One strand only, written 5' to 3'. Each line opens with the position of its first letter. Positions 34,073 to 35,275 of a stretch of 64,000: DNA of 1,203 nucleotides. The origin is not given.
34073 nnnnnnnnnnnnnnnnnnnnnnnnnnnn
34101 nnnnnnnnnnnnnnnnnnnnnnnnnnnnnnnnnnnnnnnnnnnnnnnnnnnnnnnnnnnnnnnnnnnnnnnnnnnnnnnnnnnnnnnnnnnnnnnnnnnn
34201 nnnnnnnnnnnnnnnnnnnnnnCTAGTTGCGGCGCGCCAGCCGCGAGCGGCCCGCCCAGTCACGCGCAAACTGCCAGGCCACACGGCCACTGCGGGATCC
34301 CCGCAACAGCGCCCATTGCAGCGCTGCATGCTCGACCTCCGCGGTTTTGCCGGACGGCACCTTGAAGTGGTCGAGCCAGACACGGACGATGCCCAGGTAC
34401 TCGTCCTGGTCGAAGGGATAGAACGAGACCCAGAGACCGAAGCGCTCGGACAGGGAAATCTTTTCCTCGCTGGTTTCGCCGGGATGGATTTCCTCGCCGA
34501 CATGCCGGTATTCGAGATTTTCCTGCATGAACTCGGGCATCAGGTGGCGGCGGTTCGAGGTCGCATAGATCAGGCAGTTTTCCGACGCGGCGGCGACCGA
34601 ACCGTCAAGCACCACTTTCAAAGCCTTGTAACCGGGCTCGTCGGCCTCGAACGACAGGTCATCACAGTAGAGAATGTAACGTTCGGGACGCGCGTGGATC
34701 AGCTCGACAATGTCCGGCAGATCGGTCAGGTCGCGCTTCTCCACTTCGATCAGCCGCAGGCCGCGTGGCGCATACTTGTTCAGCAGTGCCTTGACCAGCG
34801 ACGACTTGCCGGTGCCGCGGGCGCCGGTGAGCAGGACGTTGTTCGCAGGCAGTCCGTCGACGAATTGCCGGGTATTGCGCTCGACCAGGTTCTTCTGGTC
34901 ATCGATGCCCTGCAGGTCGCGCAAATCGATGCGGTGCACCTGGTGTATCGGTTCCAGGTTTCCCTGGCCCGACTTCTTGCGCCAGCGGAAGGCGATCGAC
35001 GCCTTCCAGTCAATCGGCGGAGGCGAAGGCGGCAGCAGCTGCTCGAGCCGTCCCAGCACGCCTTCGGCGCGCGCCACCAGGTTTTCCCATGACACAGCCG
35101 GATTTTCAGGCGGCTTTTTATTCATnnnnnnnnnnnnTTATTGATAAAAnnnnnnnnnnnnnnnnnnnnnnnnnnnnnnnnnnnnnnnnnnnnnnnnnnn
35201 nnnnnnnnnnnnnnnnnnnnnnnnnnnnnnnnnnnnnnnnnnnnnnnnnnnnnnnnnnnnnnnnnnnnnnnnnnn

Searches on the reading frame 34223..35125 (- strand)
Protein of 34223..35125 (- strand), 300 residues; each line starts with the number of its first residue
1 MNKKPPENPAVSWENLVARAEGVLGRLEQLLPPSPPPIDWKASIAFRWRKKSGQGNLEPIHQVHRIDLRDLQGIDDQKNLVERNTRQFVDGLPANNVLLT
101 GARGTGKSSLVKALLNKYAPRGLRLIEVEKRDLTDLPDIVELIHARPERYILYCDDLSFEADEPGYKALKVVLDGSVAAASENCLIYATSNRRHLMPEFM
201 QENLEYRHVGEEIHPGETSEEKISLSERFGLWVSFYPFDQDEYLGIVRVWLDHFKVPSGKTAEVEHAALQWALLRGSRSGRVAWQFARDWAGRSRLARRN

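Call 21: search_protein_families(library=pfam, proteins=[window:34223-35125:-])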
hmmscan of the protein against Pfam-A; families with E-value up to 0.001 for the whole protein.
window:34223-35125:- (300 aa): 6 families
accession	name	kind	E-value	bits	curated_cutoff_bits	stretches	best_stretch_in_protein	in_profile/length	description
PF05673.19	DUF815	-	4.2e-107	357.4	23.8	1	43-293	3-248/249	Protein of unknown function (DUF815)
PF13191.12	AAA_16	-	1.8e-06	29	32.6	1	89-133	20-63/167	AAA ATPase domain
PF20720.3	nSTAND3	-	4.1e-06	27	27.2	1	95-156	18-73/155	Novel STAND NTPase 3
PF13173.12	AAA_14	-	5e-05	23.8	27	1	96-215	4-122/129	AAA domain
PF13401.12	AAA_22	-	0.00047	20.9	27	1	95-141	6-52/130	AAA domain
PF00004.35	AAA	-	0.0005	21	21.2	0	97-140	1-47/131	ATPase family associated with various cellular activities (AAA)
